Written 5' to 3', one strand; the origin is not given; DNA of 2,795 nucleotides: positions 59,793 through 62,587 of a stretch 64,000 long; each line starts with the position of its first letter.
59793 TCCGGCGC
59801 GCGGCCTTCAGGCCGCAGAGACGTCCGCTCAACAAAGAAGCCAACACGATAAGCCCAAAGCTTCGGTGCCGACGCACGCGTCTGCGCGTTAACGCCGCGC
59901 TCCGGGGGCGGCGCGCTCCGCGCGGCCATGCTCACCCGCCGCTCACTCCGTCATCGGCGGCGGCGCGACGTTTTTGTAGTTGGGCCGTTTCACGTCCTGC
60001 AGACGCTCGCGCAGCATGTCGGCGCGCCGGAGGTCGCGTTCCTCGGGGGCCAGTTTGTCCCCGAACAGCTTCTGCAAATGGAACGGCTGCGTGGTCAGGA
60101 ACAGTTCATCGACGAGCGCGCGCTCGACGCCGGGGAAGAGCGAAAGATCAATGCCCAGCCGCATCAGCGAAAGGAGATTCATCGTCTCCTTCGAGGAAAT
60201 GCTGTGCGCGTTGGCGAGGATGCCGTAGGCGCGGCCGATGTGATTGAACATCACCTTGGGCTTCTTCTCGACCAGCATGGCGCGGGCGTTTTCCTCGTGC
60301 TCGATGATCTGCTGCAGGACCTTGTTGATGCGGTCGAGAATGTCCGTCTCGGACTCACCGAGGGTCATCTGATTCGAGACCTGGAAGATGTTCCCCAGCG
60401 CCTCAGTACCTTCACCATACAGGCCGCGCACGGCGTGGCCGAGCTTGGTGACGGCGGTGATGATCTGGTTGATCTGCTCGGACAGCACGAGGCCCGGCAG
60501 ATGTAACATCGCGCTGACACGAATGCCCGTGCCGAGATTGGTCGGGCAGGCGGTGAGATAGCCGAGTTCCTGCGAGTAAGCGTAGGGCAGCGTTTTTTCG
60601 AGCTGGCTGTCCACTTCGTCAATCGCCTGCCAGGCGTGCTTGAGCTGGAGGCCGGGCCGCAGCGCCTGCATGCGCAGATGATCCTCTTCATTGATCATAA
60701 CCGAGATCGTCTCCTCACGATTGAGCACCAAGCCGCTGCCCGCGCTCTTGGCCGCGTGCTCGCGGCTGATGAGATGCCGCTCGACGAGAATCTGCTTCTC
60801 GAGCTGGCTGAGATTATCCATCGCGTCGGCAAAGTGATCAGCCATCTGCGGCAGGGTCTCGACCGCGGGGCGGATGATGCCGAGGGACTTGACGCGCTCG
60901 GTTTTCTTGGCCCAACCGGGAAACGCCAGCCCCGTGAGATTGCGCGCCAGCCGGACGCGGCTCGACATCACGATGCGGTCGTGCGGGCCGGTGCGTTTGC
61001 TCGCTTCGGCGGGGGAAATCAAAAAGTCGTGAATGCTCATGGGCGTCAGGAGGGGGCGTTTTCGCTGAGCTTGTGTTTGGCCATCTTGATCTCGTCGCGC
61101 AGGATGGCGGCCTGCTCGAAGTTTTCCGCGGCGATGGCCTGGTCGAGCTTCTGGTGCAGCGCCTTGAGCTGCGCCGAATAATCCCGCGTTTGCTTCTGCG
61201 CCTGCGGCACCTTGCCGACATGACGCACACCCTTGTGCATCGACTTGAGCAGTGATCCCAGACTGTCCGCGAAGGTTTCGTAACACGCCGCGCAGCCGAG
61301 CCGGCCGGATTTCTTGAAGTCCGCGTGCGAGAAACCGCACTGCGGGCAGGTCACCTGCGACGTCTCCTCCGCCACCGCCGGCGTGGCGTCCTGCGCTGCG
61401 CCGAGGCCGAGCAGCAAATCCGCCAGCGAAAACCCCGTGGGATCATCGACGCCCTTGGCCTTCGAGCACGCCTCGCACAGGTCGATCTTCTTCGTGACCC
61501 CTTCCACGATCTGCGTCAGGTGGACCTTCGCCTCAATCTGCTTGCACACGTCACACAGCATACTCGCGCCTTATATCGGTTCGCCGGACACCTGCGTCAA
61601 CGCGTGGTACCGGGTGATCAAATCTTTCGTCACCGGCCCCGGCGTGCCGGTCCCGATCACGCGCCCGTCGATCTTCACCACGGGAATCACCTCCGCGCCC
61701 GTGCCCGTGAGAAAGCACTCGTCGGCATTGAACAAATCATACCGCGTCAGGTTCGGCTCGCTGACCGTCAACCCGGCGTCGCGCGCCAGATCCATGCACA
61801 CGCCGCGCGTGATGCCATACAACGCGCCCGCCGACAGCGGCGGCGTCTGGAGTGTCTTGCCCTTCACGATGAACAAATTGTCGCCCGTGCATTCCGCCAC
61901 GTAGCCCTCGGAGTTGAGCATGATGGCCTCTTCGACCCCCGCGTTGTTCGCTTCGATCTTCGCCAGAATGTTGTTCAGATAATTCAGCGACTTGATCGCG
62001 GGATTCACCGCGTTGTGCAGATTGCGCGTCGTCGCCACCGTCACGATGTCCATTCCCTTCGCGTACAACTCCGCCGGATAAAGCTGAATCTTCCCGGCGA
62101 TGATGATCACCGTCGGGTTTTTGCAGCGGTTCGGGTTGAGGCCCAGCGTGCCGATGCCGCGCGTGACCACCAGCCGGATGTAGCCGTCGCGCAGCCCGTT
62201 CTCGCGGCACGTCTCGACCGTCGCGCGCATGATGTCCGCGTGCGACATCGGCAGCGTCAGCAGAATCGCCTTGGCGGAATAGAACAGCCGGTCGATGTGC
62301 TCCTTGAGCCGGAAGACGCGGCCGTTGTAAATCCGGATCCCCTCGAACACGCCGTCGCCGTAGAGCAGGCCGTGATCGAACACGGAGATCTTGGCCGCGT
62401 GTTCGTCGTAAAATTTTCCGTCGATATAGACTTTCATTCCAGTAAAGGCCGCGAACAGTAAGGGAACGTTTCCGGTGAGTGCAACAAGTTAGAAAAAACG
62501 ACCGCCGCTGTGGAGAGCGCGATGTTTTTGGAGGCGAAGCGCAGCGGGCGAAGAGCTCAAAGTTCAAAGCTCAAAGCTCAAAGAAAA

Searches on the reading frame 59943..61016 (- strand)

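Call 101: search_protein_families(library=ncbifam, proteins=[window:59943-61016:-], max_evalue=1e-10)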
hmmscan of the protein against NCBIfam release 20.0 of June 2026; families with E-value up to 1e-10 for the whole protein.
window:59943-61016:- (357 aa): 5 families
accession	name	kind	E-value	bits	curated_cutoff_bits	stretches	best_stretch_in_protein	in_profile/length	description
NF002194.0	PRK01059.1-4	equivalog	2.7e-124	414.7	385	1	6-340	5-341/345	protein arginine kinase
NF053707.1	PrArgKinMcsBBac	equivalog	9.4e-118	393.4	500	1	8-336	17-347/347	protein-arginine kinase McsB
NF002192.0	PRK01059.1-2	equivalog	5e-82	275.7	679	1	9-341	15-339/340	protein arginine kinase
NF002193.0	PRK01059.1-3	equivalog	3.5e-78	263.1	471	1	12-339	18-334/335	protein arginine kinase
NF002191.0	PRK01059.1-1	equivalog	2.9e-64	217.4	381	1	9-340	16-352/358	protein arginine kinase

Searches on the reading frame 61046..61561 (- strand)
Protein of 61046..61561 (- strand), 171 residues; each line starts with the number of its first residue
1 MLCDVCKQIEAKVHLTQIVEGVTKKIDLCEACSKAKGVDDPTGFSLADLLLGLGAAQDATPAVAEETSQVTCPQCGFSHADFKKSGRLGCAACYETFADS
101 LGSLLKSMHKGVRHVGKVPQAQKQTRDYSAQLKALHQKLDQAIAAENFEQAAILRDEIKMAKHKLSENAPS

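Call 101: search_protein_families(library=ncbifam, proteins=[window:61046-61561:-], max_evalue=1e-10)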
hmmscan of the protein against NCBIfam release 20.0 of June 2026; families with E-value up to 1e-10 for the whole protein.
window:61046-61561:- (171 aa): 1 family
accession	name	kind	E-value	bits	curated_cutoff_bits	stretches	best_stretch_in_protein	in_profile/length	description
NF053706.1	PrRKinActvMcsABac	equivalog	1.1e-42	145.8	210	1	1-168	1-177/182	protein-arginine kinase activator protein McsA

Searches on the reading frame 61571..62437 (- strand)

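Call 101: search_protein_families(library=ncbifam, proteins=[window:61571-62437:-], max_evalue=1e-10)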
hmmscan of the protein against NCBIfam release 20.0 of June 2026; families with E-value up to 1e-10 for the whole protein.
window:61571-62437:- (288 aa): 19 families
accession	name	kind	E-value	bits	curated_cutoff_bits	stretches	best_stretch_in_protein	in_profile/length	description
NF006185.0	PRK08320.1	subfamily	5.4e-136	452.5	363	1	1-288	3-290/292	branched-chain amino acid aminotransferase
NF009126.0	PRK12479.1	equivalog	2.8e-109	364.9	518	1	3-285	6-288/299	branched-chain-amino-acid transaminase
TIGR01122.1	ilvE_I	equivalog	6.3e-98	327.6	245.55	1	4-282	1-285/298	branched-chain-amino-acid transaminase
NF005146.0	PRK06606.1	equivalog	1.6e-80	270.3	279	1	2-282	8-293/307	branched-chain amino acid transaminase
NF005209.0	PRK06680.1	subfamily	7.5e-64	215.4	320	1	3-281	5-281/286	D-amino-acid transaminase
NF005800.0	PRK07650.1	equivalog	3e-61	207.2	308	1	1-281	1-276/290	aminodeoxychorismate lyase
TIGR01121.1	D_amino_aminoT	equivalog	3.9e-61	206.7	277.45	1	2-278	1-272/276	D-amino-acid transaminase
NF005726.0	PRK07544.1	equivalog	3.7e-59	200.2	396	1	3-282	13-289/295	branched-chain amino acid aminotransferase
NF004761.0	PRK06092.1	equivalog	1.8e-45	155.3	260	1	12-258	7-249/268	aminodeoxychorismate lyase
TIGR03461.1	pabC_Proteo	equivalog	7.5e-44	149.9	176.85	1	13-258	6-247/262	aminodeoxychorismate lyase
NF009066.0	PRK12400.1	equivalog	3.4e-42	144.9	538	1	14-277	20-278/290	D-amino-acid transaminase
NF005888.0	PRK07849.1-3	equivalog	2.5e-34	118.6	273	1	5-261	17-274/298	aminodeoxychorismate lyase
NF009896.0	PRK13356.1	equivalog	2.9e-34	118.5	262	1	2-273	9-275/287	branched-chain amino acid aminotransferase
NF009897.0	PRK13357.1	equivalog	2e-21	76.2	307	1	10-278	50-340/358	branched-chain amino acid aminotransferase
NF005886.0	PRK07849.1-1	equivalog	6.9e-21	74.8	253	1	21-260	32-271/291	aminodeoxychorismate lyase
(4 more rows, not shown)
